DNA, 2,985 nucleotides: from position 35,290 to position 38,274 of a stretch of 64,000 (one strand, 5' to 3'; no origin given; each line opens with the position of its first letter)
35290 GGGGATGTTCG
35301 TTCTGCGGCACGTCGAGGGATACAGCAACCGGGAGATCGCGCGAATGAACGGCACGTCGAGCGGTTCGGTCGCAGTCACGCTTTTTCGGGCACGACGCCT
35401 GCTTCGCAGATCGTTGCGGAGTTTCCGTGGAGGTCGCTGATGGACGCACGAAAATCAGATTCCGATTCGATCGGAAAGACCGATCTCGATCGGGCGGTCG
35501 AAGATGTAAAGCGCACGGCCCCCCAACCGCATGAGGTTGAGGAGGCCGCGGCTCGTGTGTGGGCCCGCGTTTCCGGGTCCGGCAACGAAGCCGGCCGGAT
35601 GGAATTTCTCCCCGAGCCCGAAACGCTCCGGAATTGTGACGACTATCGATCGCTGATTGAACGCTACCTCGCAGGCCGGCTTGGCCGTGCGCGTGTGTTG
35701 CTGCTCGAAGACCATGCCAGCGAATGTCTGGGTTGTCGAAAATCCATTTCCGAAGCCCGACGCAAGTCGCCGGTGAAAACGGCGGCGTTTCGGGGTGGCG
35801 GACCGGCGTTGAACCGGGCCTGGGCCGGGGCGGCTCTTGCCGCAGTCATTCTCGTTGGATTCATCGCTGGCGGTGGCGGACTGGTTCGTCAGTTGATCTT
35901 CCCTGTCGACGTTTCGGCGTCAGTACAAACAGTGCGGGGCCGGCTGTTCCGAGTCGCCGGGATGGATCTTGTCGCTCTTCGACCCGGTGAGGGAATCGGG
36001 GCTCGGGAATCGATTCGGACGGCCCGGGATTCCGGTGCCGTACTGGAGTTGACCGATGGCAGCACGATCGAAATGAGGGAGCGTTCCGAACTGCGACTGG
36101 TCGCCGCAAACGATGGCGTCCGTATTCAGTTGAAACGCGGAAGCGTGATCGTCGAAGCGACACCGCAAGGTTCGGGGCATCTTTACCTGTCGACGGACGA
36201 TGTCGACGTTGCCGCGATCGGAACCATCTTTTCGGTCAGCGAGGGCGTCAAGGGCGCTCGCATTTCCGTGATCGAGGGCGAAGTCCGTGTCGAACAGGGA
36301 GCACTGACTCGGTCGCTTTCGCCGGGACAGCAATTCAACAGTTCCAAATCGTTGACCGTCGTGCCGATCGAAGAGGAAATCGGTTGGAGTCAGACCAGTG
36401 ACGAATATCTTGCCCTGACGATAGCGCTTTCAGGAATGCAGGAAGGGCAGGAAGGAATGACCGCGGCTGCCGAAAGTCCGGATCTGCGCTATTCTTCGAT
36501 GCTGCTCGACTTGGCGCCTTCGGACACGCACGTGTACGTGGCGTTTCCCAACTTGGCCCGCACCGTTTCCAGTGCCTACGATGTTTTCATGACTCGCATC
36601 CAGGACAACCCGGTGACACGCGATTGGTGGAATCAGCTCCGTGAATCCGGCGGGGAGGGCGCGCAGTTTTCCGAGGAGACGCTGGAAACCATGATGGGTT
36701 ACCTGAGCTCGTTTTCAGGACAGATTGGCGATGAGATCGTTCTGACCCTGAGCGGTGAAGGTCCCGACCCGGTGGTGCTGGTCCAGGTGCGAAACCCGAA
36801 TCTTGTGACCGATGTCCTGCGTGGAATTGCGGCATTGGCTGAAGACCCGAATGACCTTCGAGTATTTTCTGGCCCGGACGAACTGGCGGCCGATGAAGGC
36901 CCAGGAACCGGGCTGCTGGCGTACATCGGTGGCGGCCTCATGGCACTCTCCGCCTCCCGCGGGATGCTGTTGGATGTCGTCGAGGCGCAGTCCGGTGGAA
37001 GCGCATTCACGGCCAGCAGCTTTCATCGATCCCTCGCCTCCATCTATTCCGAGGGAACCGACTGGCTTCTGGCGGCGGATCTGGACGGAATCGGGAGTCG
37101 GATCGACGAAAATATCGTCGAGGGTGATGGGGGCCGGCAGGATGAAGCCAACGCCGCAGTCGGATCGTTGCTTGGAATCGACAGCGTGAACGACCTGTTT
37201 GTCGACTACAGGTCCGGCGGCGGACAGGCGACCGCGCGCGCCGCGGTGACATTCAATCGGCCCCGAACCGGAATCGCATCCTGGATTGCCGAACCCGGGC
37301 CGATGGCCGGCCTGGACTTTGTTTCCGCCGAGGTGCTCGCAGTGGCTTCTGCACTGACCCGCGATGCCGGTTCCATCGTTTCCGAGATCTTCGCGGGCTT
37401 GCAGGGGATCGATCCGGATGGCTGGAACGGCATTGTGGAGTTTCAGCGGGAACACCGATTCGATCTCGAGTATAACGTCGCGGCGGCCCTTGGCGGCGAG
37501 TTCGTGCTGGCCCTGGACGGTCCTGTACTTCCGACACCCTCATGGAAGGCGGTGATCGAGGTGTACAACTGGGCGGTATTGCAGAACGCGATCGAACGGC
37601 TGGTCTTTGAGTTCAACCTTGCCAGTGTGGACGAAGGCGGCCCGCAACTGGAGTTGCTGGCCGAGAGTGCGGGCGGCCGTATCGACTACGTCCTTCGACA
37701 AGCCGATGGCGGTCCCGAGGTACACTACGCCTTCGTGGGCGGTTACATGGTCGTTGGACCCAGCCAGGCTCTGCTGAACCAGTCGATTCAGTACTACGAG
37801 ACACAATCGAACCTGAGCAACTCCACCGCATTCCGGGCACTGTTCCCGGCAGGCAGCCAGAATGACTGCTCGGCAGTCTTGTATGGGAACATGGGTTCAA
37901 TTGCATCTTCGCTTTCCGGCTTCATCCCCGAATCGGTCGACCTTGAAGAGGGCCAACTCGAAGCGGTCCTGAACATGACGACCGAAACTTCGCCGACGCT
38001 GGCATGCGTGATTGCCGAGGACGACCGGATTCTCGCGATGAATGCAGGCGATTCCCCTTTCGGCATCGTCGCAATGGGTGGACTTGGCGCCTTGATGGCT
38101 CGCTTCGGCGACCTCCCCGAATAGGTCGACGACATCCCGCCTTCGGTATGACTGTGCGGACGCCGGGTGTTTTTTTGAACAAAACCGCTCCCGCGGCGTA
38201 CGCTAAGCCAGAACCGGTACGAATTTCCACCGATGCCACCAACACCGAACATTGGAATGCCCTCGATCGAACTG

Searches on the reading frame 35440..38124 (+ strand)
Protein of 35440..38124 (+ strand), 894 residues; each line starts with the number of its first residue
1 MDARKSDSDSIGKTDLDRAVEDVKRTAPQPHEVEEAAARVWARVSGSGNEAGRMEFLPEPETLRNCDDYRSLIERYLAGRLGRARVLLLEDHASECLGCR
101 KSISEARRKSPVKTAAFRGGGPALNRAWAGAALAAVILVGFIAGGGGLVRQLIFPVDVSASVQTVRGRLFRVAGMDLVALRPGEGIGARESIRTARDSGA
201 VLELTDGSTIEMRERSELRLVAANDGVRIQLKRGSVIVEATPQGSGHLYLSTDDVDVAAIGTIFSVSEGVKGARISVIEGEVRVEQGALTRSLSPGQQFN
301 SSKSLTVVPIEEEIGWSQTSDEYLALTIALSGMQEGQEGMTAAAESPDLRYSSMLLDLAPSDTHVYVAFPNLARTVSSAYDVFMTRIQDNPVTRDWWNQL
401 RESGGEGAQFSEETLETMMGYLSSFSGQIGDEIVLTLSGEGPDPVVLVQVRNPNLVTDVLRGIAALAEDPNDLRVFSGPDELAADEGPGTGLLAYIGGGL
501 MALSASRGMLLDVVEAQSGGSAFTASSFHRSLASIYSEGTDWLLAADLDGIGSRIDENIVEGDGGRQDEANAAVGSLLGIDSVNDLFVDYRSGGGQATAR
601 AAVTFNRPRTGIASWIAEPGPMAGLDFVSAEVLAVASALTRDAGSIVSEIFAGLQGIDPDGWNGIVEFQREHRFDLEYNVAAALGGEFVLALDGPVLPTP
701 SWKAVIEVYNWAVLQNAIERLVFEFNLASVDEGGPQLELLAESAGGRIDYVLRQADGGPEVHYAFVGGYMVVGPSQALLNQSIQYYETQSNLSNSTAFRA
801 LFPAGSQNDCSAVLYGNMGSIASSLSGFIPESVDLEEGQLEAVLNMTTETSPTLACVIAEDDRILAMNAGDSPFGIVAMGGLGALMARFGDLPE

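Call 51: search_protein_families(library=pfam, proteins=[window:35440-38124:+], max_evalue=0.001)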
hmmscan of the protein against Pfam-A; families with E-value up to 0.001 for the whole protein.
window:35440-38124:+ (894 aa): 1 family
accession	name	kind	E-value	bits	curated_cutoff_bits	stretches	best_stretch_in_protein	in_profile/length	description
PF04773.18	FecR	-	2.3e-14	54.1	24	1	191-283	2-97/97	FecR protein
